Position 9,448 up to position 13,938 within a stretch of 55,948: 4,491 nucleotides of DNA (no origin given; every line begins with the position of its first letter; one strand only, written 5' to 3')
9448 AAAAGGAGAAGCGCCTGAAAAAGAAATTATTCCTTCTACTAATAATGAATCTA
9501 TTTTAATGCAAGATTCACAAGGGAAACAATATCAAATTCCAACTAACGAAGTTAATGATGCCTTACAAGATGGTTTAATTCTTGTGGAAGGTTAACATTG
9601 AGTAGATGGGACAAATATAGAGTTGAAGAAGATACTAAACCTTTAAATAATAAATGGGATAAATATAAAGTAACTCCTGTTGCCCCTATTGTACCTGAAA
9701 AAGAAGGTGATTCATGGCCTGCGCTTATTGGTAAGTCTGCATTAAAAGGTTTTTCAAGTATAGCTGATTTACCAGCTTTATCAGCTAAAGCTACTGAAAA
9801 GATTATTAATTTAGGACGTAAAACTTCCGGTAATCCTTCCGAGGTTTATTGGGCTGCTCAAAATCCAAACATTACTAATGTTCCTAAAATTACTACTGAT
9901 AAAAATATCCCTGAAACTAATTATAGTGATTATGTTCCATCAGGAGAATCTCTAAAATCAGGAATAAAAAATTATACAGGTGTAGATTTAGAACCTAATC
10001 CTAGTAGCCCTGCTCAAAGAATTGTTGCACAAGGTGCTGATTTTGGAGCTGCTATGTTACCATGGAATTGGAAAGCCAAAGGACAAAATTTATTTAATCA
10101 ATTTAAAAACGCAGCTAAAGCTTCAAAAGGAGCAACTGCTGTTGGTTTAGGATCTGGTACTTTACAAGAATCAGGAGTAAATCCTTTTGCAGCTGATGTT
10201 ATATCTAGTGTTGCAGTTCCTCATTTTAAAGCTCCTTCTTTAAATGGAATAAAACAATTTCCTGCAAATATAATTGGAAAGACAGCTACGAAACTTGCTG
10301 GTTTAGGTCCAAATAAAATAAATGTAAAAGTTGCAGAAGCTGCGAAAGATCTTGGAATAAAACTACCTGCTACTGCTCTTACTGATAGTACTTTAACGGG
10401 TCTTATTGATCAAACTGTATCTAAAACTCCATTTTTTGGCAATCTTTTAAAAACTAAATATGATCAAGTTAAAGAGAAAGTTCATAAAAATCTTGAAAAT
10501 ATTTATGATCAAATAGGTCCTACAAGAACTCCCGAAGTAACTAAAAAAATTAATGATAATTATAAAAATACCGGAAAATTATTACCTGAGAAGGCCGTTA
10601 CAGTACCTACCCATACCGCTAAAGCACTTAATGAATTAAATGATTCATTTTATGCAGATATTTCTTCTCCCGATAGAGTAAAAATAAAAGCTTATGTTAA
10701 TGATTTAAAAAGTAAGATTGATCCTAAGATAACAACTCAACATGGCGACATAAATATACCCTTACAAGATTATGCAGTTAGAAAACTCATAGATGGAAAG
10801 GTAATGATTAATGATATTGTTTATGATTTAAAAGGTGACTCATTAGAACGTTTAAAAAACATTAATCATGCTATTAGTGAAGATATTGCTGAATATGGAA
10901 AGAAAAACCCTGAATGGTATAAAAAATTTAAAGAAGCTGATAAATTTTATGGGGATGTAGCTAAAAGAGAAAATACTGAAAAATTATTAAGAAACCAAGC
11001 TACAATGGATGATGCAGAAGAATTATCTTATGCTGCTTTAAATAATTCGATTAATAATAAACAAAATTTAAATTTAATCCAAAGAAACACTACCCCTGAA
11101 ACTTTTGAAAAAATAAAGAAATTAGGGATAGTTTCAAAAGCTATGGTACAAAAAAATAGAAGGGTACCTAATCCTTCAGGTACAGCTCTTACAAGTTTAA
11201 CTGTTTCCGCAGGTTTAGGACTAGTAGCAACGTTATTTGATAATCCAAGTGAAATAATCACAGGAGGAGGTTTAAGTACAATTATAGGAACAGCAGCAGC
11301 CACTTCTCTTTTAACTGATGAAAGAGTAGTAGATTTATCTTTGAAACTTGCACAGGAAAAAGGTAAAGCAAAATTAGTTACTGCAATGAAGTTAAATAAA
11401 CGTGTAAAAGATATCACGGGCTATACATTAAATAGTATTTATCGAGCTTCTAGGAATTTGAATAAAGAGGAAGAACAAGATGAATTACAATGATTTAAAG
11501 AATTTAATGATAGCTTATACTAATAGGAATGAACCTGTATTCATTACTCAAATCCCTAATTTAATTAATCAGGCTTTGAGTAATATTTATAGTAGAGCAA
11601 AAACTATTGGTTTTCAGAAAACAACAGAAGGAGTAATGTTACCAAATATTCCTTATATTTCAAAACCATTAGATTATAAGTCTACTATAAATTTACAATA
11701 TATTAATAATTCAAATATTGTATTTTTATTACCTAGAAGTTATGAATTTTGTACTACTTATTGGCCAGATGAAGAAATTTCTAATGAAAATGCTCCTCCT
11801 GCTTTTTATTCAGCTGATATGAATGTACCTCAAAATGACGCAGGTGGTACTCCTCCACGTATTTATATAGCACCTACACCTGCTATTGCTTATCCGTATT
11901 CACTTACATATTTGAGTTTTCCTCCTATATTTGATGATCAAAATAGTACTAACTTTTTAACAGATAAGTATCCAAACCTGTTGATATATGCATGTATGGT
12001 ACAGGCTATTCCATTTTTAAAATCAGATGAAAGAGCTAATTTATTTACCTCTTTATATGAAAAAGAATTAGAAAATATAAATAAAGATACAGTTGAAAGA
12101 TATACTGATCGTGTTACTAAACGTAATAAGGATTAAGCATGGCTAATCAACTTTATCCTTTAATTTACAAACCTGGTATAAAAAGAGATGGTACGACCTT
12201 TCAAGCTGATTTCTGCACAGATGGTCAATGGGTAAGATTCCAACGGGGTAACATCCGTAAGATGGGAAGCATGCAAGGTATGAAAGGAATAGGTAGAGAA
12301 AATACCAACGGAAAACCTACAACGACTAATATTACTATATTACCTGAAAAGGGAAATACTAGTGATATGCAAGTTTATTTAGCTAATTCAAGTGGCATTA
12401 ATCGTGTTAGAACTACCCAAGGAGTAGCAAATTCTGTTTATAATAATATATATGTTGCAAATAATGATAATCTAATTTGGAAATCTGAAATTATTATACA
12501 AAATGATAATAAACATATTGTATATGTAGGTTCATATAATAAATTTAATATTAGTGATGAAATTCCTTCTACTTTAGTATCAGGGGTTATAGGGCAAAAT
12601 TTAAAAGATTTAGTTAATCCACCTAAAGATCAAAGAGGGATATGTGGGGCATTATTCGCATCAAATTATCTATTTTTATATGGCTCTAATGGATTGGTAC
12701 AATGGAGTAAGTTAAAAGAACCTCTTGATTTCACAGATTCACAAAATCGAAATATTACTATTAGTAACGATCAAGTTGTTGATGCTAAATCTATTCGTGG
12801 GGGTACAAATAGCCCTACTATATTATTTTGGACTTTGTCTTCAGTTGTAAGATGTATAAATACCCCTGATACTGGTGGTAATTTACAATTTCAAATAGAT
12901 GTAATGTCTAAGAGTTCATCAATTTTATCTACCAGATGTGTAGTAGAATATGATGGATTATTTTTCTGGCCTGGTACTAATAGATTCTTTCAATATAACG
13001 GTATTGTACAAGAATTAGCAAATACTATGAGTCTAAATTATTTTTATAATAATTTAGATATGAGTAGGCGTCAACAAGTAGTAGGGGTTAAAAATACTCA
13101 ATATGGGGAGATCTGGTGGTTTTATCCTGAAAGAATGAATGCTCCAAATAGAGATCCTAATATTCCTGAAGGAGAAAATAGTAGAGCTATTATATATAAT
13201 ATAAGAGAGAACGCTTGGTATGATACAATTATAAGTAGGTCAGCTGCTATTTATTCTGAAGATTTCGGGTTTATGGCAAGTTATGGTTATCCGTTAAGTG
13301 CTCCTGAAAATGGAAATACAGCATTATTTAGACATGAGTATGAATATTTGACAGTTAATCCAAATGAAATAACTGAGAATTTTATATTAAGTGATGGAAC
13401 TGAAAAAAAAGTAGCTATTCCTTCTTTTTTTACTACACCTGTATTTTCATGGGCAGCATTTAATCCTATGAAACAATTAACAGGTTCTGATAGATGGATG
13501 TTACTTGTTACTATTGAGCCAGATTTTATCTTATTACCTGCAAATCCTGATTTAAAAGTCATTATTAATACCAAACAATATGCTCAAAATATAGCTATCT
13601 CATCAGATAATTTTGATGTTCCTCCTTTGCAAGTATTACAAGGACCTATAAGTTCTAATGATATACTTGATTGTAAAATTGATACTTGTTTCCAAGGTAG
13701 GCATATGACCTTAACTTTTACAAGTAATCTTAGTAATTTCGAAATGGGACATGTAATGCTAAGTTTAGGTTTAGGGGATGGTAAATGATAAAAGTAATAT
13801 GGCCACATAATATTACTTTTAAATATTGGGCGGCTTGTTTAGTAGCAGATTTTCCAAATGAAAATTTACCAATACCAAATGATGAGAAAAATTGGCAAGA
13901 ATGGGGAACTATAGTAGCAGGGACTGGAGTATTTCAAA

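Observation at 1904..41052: Dispersed eukaryote-interaction gene set in a lytic-looking tailed phage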

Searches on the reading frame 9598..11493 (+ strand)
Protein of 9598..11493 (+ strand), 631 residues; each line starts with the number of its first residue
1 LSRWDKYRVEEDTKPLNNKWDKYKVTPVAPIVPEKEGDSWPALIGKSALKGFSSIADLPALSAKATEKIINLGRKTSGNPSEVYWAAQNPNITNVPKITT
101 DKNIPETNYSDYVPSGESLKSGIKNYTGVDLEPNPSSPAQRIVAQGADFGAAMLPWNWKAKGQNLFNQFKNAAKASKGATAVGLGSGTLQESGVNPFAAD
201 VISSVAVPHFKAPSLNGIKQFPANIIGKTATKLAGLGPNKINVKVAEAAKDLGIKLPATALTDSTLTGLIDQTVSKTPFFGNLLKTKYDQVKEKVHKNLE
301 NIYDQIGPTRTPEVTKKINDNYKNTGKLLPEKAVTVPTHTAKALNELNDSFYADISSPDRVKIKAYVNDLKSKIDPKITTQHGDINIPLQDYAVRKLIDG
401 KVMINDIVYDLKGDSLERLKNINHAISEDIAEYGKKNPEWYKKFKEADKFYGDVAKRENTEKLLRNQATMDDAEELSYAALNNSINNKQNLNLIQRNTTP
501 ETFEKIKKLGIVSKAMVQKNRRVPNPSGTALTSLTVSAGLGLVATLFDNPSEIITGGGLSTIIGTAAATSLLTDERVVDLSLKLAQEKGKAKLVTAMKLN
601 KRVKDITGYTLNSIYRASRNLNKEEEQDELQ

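Call 7: search_protein_families(library=phrogs, proteins=[window:9598-11493:+], max_evalue=0.001)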
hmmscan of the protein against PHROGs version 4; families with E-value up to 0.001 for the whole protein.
window:9598-11493:+ (631 aa): 0 families

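Call 69: search_dna_similar(query=window:9598-11493:+, collection=phages, mode=protein, max_rows=25, max_evalue=0.001)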
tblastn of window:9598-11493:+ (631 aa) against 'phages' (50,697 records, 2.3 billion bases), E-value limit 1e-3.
Records with a match: 1; places in all: 1; records where one place covers at least 80% of the query: 0.
Best place of each record, by identity: <60% 1.
By first word of the organism name: Megaira 1.
By host as written in the record: Candidatus Megaira polyxenophila 1.
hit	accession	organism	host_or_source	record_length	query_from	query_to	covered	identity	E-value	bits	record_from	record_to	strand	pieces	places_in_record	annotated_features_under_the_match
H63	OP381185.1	Megaira polyxenophila phage MAnkyphage_25.80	Candidatus Megaira polyxenophila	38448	235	627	62%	31.9%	2e-39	161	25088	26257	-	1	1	hypothetical protein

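Call 77: search_protein_families(library=phrogs, proteins=[window:9598-11493:+], max_evalue=0.001)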
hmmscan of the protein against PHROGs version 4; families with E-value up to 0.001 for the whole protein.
window:9598-11493:+ (631 aa): 0 families

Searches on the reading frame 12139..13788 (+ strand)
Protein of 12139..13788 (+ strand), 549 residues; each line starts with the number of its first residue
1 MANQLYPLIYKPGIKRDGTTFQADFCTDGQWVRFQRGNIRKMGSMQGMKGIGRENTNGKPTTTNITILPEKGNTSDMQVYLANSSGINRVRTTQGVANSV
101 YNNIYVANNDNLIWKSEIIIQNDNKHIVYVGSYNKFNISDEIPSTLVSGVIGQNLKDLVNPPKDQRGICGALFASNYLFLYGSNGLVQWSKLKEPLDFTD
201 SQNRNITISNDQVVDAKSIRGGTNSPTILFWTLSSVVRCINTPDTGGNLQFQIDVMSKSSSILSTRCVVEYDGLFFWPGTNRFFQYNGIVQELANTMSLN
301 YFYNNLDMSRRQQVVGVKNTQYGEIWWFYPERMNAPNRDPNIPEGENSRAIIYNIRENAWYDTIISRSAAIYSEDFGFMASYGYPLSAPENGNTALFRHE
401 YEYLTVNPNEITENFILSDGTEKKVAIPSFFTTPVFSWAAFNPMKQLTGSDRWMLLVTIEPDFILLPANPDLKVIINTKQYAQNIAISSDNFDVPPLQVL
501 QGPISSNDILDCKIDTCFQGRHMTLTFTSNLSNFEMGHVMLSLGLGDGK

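Call 7: search_protein_families(library=phrogs, proteins=[window:12139-13788:+], max_evalue=0.001)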
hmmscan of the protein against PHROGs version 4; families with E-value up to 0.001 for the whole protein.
window:12139-13788:+ (549 aa): 1 family
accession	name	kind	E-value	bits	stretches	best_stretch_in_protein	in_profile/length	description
phrog_3287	-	head and packaging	3e-16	60.3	1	152-371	134-352/524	virion structural protein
